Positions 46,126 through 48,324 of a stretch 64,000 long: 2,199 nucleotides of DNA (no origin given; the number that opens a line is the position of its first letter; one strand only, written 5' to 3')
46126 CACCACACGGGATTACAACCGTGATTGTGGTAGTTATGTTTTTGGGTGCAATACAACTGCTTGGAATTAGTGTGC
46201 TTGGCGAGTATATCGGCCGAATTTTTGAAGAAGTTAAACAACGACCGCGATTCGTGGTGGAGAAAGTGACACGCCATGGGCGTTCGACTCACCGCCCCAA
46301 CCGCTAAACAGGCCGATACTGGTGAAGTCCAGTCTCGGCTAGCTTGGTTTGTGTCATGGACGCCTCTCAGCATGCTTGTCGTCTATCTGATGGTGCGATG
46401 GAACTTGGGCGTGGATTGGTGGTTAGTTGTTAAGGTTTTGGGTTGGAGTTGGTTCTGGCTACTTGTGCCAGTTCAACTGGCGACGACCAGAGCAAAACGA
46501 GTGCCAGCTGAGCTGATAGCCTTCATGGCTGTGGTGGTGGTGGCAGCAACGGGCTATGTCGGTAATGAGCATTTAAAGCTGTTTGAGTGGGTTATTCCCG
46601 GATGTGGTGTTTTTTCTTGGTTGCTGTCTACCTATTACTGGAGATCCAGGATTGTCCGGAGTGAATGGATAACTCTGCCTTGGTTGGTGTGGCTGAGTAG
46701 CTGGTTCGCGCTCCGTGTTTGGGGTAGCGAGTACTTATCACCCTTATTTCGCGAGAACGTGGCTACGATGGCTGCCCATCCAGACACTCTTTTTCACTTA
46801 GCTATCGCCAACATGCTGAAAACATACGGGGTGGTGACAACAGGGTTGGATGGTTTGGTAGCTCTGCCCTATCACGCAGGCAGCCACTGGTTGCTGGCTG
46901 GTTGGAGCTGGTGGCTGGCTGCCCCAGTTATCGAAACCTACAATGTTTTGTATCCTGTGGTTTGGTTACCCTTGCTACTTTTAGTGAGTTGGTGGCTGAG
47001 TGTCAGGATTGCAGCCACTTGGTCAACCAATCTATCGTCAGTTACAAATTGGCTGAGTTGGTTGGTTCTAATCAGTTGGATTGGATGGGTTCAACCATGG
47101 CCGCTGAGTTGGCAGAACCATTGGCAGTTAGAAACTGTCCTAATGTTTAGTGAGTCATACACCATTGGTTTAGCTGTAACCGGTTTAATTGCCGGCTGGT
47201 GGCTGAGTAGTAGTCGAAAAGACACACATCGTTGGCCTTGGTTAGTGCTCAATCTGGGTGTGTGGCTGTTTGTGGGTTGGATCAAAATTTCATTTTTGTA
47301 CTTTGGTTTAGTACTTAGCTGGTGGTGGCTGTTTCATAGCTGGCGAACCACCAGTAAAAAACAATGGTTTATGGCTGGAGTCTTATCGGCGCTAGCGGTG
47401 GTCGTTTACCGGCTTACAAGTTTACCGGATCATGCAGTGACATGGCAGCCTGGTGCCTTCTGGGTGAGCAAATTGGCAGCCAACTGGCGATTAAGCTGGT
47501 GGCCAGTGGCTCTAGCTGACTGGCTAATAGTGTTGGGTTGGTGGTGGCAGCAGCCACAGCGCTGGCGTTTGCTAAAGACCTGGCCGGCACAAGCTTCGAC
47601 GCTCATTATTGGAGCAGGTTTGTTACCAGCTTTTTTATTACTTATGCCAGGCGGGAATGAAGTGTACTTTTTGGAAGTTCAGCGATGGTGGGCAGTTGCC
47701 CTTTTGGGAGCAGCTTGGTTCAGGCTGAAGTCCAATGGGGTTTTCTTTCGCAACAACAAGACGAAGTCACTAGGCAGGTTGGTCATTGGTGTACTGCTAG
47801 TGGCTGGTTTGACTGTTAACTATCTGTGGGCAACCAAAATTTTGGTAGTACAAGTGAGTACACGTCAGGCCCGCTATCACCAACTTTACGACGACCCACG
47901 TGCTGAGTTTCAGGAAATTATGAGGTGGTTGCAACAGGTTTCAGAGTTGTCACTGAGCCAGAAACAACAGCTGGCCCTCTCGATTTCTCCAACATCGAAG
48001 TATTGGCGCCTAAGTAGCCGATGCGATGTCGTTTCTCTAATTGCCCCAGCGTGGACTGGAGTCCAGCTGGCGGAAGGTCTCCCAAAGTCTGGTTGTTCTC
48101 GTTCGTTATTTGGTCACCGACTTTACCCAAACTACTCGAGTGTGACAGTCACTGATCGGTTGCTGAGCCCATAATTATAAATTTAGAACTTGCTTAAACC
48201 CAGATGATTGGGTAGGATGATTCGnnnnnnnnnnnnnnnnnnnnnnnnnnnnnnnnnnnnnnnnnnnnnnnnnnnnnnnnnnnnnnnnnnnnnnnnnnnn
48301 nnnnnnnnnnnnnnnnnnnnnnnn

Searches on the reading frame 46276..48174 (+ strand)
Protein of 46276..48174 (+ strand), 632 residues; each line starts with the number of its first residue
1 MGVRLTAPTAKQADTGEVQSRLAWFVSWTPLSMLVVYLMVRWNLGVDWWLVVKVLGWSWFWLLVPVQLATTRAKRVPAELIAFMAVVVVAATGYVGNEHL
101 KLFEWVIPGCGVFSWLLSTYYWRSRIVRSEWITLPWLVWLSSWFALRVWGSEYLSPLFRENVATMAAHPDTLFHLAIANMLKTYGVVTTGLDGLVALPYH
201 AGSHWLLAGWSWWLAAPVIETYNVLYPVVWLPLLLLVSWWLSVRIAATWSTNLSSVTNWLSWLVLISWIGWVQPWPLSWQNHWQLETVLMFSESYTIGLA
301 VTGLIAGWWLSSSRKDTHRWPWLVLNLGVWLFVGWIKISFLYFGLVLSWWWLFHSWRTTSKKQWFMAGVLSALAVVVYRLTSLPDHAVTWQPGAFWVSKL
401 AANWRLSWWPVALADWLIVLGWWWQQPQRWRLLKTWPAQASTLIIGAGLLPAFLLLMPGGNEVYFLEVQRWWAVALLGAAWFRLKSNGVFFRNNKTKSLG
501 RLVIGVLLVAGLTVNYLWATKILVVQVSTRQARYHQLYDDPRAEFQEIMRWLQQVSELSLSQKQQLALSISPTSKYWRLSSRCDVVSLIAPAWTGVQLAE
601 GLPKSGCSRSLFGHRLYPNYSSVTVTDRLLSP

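Call 3: search_protein_families(library=pfam, proteins=[window:46276-48174:+], max_evalue=1)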
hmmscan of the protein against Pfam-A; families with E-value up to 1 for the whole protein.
window:46276-48174:+ (632 aa): 0 families

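Call 43: find_encoding_contigs(protein=window:46276-48174:+, flank=2000, max_places=3)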
Protein window:46276-48174:+ (632 aa): no gene with exactly this product is on record in the collection.

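Call 84: search_protein_families(library=ncbifam, proteins=[window:46276-48174:+], max_evalue=0.1)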
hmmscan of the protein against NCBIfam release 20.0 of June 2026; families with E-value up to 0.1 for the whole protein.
window:46276-48174:+ (632 aa): 0 families
